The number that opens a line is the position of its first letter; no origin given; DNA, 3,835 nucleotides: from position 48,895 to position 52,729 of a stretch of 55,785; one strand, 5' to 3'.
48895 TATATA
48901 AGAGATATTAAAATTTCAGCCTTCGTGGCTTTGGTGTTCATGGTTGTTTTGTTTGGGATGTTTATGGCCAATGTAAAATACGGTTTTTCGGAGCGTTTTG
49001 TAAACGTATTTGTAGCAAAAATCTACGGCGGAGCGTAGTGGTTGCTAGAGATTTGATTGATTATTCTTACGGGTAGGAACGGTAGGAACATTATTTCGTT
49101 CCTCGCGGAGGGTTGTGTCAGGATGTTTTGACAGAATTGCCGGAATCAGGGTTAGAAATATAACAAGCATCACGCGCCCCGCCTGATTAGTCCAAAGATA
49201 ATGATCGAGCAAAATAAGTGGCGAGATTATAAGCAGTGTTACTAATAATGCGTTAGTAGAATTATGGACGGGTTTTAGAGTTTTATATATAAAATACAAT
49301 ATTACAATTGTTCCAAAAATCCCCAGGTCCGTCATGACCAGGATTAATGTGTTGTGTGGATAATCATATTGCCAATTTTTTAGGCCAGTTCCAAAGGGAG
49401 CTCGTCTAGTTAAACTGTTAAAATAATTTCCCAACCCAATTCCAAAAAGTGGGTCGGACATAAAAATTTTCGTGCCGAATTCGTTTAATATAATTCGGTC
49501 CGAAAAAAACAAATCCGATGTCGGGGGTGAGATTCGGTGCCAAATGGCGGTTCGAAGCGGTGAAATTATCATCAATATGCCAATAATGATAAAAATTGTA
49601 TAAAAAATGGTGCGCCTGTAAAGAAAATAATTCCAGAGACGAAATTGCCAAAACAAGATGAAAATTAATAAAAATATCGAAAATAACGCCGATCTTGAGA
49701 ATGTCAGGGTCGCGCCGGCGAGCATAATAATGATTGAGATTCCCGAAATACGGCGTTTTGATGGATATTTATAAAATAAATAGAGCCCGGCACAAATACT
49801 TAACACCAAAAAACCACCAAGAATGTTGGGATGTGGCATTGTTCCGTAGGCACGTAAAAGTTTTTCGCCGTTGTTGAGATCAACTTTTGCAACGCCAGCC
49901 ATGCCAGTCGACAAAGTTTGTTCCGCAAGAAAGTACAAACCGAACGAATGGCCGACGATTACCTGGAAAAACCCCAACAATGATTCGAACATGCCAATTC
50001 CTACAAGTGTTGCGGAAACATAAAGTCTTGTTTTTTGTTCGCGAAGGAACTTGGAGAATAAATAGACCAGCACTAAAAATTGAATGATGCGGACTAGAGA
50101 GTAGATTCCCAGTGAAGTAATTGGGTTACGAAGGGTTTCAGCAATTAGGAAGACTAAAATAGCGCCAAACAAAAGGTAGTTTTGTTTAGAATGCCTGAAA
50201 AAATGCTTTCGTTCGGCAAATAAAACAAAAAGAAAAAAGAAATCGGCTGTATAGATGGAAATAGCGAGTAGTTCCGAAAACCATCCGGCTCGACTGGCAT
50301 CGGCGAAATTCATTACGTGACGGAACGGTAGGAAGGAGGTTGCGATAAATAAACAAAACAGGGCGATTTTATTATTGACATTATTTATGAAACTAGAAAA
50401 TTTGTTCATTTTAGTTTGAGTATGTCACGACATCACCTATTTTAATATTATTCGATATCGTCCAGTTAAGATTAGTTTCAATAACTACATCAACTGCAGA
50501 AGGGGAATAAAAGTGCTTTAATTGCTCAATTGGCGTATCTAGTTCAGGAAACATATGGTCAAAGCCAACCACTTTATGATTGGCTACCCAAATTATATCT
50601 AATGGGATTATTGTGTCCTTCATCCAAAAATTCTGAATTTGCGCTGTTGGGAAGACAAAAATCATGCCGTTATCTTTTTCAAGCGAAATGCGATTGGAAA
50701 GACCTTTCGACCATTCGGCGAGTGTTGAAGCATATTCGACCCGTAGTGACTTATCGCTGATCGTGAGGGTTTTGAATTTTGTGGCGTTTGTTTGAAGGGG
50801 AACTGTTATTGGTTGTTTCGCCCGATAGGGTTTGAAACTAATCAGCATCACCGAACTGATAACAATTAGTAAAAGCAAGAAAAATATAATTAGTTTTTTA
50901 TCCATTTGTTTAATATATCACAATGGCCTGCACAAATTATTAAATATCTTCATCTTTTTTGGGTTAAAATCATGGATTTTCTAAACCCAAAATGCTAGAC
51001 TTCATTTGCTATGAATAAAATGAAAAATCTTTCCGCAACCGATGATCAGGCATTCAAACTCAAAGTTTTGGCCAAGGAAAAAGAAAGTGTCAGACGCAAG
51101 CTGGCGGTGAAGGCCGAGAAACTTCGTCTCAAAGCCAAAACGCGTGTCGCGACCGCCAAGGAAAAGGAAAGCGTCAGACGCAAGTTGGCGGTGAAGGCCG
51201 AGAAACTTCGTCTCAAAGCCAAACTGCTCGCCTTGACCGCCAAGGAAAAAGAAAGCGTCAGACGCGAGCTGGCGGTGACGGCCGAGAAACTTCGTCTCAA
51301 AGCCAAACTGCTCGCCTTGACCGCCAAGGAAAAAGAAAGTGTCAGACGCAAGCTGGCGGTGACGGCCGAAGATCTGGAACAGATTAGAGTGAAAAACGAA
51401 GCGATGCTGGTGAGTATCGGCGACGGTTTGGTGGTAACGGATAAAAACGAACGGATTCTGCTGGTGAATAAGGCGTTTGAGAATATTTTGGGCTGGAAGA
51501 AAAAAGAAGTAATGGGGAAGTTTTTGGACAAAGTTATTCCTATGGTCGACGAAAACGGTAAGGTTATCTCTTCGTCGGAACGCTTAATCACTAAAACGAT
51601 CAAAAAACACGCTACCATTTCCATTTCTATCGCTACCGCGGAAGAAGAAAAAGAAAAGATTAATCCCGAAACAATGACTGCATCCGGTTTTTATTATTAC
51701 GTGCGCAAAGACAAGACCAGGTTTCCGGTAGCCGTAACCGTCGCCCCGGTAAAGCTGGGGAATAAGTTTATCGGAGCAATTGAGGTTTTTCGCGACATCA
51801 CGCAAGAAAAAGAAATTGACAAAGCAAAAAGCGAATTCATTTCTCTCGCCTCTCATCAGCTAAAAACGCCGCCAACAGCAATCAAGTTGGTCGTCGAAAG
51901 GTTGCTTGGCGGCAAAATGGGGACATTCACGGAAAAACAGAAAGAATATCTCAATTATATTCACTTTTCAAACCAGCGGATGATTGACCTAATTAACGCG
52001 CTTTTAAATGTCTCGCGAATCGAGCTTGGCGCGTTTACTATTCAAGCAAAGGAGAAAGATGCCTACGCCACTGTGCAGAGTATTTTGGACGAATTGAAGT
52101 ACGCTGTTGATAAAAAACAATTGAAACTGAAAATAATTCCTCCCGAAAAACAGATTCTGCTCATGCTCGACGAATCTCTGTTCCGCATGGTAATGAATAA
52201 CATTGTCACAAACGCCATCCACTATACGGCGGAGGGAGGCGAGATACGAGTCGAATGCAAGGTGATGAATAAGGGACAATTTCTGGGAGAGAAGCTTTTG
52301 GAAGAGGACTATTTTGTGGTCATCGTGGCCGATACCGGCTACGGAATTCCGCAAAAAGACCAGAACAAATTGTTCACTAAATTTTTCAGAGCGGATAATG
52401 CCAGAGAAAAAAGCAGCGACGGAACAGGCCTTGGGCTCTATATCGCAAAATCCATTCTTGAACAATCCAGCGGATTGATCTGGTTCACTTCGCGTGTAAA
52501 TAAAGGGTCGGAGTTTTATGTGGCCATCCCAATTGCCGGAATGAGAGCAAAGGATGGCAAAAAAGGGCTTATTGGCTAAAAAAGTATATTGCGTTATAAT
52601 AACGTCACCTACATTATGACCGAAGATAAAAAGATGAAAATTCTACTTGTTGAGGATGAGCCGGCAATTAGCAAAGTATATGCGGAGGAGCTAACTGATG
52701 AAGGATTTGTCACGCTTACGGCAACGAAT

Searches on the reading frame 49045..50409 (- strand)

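Call 21: search_protein_families(library=pfam, proteins=[window:49045-50409:-], max_evalue=0.001)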
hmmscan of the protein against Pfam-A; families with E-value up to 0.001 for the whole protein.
window:49045-50409:- (454 aa): 1 family
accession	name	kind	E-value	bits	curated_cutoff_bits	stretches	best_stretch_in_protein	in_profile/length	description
PF04932.20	Wzy_C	-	8.4e-13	48.8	31.7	1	225-371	2-149/149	O-Antigen ligase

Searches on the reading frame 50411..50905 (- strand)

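Call 21: search_protein_families(library=pfam, proteins=[window:50411-50905:-], max_evalue=0.001)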
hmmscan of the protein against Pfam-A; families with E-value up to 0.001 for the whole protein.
window:50411-50905:- (164 aa): 1 family
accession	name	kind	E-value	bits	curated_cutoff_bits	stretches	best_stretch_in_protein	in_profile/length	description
PF02643.20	DUF192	-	1.4e-23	83.3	27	1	55-161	2-95/96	Uncharacterized ACR, COG1430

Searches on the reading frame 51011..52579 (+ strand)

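Call 21: search_protein_families(library=pfam, proteins=[window:51011-52579:+], max_evalue=0.001)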
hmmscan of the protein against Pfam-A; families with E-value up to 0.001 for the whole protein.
window:51011-52579:+ (522 aa): 7 families
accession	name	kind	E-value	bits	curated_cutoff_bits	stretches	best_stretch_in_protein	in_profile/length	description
PF02518.31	HATPase_c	-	7.2e-23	81.6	26.4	1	387-508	2-109/111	Histidine kinase-, DNA gyrase B-, and HSP90-like ATPase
PF00512.31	HisKA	-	2.3e-13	50.4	26.9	1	272-339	1-65/66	His Kinase A (phospho-acceptor) domain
PF13426.13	PAS_9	-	1.1e-12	48.6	27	1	138-265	2-103/103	PAS domain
PF00989.32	PAS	-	9.4e-11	42.2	22.6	1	130-263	4-113/113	PAS fold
PF08448.16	PAS_4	-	4.4e-07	30.5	23.1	1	135-267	3-109/110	PAS fold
PF13188.13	PAS_8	-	3.3e-06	27.2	21.8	1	130-177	4-48/65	PAS domain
PF12860.13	PAS_7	-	5.5e-05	23.7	27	0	135-202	3-72/115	PAS fold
